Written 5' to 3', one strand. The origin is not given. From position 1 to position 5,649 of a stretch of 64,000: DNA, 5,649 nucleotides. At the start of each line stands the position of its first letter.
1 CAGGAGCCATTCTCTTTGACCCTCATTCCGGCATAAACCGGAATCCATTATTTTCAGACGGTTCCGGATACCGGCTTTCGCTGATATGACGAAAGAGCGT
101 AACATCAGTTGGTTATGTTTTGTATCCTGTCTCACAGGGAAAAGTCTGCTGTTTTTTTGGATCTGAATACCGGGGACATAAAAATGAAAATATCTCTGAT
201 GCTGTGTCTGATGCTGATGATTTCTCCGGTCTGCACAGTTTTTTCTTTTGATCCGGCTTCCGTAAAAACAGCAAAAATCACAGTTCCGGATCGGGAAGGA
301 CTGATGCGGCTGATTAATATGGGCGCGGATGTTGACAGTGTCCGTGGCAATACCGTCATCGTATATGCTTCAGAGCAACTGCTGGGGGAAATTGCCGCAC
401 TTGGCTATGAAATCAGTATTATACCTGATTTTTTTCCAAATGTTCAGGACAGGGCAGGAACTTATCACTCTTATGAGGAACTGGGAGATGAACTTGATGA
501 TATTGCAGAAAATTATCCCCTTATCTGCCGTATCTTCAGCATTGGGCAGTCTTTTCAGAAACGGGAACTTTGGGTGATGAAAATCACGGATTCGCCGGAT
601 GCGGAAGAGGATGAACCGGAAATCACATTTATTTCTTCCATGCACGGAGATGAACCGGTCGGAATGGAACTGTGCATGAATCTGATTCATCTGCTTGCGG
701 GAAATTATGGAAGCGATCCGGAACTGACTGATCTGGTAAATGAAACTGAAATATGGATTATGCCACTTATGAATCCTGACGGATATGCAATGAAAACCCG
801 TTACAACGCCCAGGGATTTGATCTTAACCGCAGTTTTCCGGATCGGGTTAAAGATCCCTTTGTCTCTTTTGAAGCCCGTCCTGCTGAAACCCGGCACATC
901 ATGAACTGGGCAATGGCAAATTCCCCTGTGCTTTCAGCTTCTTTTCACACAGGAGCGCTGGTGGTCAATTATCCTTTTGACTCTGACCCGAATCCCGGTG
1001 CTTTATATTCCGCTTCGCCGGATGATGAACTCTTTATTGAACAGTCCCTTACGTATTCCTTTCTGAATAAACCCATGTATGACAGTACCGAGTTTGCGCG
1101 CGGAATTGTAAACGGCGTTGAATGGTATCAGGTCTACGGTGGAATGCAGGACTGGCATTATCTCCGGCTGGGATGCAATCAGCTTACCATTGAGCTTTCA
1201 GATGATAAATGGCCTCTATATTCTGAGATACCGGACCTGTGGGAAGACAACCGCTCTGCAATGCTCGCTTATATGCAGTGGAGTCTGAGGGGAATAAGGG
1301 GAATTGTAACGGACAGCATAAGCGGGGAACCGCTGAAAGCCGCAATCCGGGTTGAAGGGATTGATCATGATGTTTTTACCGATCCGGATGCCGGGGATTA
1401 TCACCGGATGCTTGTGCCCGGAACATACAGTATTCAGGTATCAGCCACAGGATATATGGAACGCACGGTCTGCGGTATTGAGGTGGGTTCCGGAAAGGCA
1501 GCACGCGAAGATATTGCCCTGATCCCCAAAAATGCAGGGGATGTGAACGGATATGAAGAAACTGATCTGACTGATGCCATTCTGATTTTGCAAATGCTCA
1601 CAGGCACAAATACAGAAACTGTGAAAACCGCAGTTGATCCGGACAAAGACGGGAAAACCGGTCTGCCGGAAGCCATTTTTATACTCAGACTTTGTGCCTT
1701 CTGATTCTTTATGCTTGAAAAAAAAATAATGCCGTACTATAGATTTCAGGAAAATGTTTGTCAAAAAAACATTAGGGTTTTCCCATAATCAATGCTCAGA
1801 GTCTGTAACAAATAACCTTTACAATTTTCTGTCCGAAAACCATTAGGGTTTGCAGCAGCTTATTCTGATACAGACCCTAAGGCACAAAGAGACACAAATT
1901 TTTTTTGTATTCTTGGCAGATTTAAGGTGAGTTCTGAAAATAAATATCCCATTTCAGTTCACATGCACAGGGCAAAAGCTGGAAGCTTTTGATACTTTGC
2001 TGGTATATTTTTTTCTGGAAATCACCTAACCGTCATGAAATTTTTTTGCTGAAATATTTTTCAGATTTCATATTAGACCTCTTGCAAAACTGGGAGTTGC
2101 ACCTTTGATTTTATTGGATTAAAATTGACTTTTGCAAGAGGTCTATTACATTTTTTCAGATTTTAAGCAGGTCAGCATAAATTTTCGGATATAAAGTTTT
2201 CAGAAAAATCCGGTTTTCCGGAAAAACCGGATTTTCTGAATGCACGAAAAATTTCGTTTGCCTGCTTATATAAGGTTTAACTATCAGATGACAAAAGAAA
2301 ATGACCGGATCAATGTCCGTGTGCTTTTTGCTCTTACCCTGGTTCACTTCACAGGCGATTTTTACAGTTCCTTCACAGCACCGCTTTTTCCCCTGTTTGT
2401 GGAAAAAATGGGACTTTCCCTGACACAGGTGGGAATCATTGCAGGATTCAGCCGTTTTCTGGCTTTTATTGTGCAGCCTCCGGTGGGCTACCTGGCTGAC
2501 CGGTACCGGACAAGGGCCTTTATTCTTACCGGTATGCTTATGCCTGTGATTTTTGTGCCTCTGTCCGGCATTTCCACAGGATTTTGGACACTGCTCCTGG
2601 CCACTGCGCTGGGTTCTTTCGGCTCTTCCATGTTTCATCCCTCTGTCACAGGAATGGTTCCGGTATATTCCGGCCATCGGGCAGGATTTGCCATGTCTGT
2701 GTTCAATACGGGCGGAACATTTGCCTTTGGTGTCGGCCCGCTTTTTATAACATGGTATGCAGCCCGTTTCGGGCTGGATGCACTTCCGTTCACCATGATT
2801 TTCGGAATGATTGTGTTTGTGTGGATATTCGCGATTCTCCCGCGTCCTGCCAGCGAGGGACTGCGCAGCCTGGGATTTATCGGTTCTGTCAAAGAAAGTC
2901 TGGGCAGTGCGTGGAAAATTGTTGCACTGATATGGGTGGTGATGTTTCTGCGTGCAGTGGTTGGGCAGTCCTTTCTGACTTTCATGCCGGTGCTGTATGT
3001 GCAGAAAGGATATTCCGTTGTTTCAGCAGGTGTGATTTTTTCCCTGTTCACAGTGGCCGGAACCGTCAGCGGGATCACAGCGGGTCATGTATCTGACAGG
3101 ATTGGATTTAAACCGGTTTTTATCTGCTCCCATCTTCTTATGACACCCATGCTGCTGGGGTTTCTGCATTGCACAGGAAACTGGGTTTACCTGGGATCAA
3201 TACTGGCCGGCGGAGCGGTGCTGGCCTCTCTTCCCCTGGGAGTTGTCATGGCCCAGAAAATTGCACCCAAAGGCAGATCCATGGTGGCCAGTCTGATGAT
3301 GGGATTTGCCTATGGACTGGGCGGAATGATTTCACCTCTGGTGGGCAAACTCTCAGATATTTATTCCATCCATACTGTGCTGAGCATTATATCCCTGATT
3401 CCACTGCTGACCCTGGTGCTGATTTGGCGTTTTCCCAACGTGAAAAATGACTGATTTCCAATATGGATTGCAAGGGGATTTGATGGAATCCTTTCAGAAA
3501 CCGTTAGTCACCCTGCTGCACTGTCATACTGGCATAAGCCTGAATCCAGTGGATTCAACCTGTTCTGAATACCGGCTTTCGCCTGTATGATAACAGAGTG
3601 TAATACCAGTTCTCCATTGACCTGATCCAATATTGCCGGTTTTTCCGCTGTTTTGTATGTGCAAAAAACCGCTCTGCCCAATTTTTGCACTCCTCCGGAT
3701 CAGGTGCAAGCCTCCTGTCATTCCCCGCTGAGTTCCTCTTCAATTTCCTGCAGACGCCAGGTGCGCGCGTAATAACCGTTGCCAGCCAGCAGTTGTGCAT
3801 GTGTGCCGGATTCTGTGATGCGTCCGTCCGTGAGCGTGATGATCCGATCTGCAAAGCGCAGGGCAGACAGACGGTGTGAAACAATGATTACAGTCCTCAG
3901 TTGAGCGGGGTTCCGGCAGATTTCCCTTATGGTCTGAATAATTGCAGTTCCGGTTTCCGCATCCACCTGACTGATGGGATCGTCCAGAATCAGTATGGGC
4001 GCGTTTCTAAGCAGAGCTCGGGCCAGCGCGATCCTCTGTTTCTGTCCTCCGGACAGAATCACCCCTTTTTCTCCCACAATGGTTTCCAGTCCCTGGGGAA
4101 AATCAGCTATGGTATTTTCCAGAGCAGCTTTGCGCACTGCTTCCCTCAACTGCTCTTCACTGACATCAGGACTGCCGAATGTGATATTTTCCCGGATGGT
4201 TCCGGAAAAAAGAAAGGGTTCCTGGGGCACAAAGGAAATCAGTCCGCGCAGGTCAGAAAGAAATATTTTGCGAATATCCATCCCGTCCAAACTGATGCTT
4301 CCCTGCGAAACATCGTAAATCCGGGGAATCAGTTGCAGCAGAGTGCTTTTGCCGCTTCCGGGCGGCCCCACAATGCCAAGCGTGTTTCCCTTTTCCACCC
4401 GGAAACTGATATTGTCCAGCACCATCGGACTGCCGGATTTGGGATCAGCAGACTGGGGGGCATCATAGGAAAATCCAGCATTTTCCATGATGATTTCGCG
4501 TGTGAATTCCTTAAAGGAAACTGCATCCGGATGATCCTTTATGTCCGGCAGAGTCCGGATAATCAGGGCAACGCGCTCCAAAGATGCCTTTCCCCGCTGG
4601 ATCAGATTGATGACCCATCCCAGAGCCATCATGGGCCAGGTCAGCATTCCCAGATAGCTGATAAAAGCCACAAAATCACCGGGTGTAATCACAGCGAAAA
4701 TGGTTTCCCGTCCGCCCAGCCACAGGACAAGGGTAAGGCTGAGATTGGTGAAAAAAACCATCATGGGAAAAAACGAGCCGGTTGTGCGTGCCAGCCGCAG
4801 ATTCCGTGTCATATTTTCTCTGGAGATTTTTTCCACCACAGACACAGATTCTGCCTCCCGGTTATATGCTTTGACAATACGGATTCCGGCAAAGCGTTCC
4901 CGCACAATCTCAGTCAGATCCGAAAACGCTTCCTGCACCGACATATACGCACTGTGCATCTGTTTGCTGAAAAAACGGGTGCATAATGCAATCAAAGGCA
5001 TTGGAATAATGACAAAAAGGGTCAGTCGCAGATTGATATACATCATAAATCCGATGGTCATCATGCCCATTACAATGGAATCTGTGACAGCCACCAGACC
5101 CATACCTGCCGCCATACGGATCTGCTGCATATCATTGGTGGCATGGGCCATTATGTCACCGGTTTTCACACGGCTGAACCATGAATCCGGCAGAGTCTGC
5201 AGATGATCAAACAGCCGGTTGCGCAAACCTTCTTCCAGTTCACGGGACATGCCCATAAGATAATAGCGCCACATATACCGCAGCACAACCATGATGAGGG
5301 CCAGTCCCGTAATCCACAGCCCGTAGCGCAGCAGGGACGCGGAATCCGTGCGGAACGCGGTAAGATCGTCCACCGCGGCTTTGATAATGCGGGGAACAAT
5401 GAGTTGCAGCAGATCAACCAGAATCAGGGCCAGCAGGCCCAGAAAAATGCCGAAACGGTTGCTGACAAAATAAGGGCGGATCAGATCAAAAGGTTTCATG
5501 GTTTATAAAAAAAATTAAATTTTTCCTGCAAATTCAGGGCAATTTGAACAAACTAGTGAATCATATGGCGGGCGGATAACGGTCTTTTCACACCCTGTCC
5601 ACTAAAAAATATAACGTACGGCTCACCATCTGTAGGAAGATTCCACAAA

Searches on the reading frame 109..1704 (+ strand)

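Call 7: search_protein_families(library=pfam, proteins=[window:109-1704:+], max_evalue=0.01)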
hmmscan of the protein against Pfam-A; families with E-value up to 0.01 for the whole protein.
window:109-1704:+ (531 aa): 5 families
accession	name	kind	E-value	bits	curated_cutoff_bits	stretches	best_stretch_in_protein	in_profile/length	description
PF00246.29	Peptidase_M14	-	6.8e-61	206.8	21.6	1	128-382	4-284/286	Zinc carboxypeptidase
PF13620.12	CarboxypepD_reg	-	3.5e-11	43.7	32.3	1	396-471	2-81/82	Carboxypeptidase regulatory-like domain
PF24827.1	AstE_AspA_cat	-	4.6e-07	30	25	1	176-258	9-81/192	Succinylglutamate desuccinylase/Aspartoacylase catalytic domain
PF00404.24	Dockerin_1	-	0.0028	18.3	22.9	1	476-516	1-43/57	Dockerin type I domain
PF13715.12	CarbopepD_reg_2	-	0.0051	17.2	32.2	1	396-453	1-59/88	CarboxypepD_reg-like domain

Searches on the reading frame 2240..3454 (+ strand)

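Call 7: search_protein_families(library=pfam, proteins=[window:2240-3454:+], max_evalue=0.01)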
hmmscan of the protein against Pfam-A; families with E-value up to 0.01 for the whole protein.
window:2240-3454:+ (404 aa): 2 families
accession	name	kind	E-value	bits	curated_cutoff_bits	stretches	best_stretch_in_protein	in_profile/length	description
PF07690.21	MFS_1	-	9.9e-46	156.7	33.4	2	33-366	2-347/347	Major Facilitator Superfamily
PF12832.13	MFS_1_like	-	7.3e-05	22.4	25.2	1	46-369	18-358/373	MFS_1 like family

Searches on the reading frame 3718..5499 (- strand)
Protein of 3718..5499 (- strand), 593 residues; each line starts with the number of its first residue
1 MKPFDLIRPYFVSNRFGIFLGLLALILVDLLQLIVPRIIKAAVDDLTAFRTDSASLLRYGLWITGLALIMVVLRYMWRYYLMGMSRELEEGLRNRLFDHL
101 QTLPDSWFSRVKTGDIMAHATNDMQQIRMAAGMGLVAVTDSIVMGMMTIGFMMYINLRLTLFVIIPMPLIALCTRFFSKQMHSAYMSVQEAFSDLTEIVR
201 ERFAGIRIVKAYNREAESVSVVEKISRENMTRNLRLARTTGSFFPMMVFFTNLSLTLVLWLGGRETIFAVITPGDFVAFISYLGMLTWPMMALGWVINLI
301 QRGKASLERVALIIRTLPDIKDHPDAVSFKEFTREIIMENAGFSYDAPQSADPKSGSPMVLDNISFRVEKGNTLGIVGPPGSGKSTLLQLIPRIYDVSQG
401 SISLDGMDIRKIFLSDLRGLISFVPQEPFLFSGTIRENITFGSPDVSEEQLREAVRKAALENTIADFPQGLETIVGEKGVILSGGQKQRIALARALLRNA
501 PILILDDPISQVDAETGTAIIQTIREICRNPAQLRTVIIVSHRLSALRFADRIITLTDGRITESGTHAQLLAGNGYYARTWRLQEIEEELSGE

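Call 7: search_protein_families(library=pfam, proteins=[window:3718-5499:-], max_evalue=0.01)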
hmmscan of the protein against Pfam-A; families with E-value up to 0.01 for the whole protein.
window:3718-5499:- (593 aa): 6 families
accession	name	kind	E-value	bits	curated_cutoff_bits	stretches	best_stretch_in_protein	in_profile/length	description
PF00664.28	ABC_membrane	-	1.4e-46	159.8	28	1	18-290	1-274/274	ABC transporter transmembrane region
PF00005.33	ABC_tran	-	1.5e-31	110.2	25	1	361-509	1-136/137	ABC transporter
PF02463.25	SMC_N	-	9.9e-07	28.8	40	1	463-558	135-213/220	RecF/RecN/SMC N terminal domain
PF13304.12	AAA_21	-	8e-05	23.3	27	0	375-405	3-33/304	AAA domain, putative AbiEii toxin, Type IV TA system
PF13166.12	AAA_13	-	0.0007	18.9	36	1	498-551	525-578/713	AAA domain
PF13555.12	AAA_29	-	0.0063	16.7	27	0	366-388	17-39/61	P-loop containing region of AAA domain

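Call 20: find_related_loci(query=window:3718-5499:-, collection=genome_contigs, flank=8000)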
Query window:3718-5499:- (593 aa) in genome_contigs; peptide patterns used: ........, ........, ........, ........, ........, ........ (x = any residue, [..] = any of these).
193 stretches matched a pattern; 148 encode a relative of the query (tblastn E <= 1e-3); the best 80 are kept; 80 distinct loci.
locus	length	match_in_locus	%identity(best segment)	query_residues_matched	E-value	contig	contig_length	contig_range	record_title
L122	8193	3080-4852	96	1-591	0e+0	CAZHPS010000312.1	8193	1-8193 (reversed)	MAG TPA_asm: uncultured Desulfobacterales bacterium isolate binchicken_co113_226 genome assembly, contig: NODE_10687_len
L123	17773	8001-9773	88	1-591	0e+0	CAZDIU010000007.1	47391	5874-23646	MAG TPA_asm: uncultured Desulfobacterales bacterium isolate binchicken_co168_310 genome assembly, contig: NODE_1254_leng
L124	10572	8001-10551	65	1-590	0e+0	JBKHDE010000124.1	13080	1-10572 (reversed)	MAG: Desulfococcaceae bacterium isolate D1M03_4 NODE_2747_length_13080_cov_7.312706, whole genome shotgun sequence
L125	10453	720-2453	65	1-590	0e+0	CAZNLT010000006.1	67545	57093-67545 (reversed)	MAG TPA_asm: uncultured Desulfobacterales bacterium isolate binchicken_co8_349 genome assembly, contig: NODE_276_length_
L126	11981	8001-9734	65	1-590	0e+0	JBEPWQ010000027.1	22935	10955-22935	MAG: Desulfobacteraceae bacterium isolate 01_S196.rosella_refined.105 NODE_353_length_22935_cov_4.479086, whole genome s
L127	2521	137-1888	64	1-591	0e+0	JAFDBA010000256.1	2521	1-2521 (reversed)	MAG: Deltaproteobacteria bacterium isolate AB_69_Bin_188 AB_69_Bin_188_scaffold_141738, whole genome shotgun sequence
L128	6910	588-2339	64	1-591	0e+0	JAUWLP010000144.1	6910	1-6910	MAG: Desulfobacteraceae bacterium isolate CSMAG_2375 CSMAG_2375_k141_810332_length_6910_cov_14.9545, whole genome shotgu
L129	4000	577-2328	64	1-591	0e+0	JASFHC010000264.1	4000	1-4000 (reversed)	MAG: Desulfobacterales bacterium isolate D0608M02metaG_Bin_359 D0608M02metaG_FD_scaffold_3638_c1, whole genome shotgun s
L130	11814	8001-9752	63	1-591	0e+0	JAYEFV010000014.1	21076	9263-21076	MAG: Thermodesulfobacteriota bacterium isolate MAG263 MAG263_14, whole genome shotgun sequence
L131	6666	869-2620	63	1-591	0e+0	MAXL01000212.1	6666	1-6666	MAG: Desulfobacterales bacterium S5133MH16 k99_1837324, whole genome shotgun sequence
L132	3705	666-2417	63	1-591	0e+0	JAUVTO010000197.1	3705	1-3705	MAG: Desulfobacterales bacterium isolate CSMAG_768 CSMAG_768_k141_2272192_length_3705_cov_10.0000, whole genome shotgun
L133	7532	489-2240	63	1-591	0e+0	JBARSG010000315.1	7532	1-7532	MAG: Desulfobacterales bacterium isolate MFD12959_ilm_asm_bin44 k127_339594, whole genome shotgun sequence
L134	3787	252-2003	63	1-591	0e+0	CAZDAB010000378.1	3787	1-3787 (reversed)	MAG TPA_asm: uncultured Desulfobacteraceae bacterium isolate binchicken_co89_303 genome assembly, contig: NODE_54738_len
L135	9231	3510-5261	63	1-591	0e+0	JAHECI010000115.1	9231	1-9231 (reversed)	MAG: Desulfobacterales bacterium isolate Ww166 NODE_18451_length_9231_cov_5.346762, whole genome shotgun sequence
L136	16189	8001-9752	62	1-591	0e+0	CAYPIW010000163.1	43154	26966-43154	MAG TPA_asm: uncultured Desulfobacteraceae bacterium isolate SRP067234_co1_295 genome assembly, contig: k99_640399, whol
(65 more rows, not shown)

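Call 82: search_protein_families(library=pfam, proteins=[L123:6501-6857:+, L123:6889-7545:+, L122:2313-2771:+], max_evalue=0.01)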
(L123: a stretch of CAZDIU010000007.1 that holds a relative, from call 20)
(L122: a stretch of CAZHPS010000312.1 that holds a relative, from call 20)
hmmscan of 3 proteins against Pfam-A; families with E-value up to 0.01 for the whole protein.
L123:6501-6857:+ (118 aa): 0 families

L123:6889-7545:+ (218 aa): 1 family
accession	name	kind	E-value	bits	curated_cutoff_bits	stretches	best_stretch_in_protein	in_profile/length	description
PF00352.27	TBP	-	0.003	17.8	22.9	0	60-87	41-68/85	Transcription factor TFIID (or TATA-binding protein, TBP)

L122:2313-2771:+ (152 aa): 1 family
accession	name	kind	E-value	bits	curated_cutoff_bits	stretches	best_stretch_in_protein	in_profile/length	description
PF14130.12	Cap4_nuclease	-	0.00019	22.1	26.2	1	11-119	10-105/200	Cap4, dsDNA endonuclease domain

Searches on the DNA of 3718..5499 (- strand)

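Call 23: search_with_rna_model(model_id=R1, sources=[L122, L123], filters=off, max_evalue=1, show_alignments=5)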
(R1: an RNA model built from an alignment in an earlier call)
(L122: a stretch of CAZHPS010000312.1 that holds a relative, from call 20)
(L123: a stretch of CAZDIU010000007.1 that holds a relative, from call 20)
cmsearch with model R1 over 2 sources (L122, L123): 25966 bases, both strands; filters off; matches with E-value up to 1: 1.
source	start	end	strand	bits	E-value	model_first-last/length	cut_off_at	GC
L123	7729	7816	+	18.2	0.0021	1-89/89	no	0.56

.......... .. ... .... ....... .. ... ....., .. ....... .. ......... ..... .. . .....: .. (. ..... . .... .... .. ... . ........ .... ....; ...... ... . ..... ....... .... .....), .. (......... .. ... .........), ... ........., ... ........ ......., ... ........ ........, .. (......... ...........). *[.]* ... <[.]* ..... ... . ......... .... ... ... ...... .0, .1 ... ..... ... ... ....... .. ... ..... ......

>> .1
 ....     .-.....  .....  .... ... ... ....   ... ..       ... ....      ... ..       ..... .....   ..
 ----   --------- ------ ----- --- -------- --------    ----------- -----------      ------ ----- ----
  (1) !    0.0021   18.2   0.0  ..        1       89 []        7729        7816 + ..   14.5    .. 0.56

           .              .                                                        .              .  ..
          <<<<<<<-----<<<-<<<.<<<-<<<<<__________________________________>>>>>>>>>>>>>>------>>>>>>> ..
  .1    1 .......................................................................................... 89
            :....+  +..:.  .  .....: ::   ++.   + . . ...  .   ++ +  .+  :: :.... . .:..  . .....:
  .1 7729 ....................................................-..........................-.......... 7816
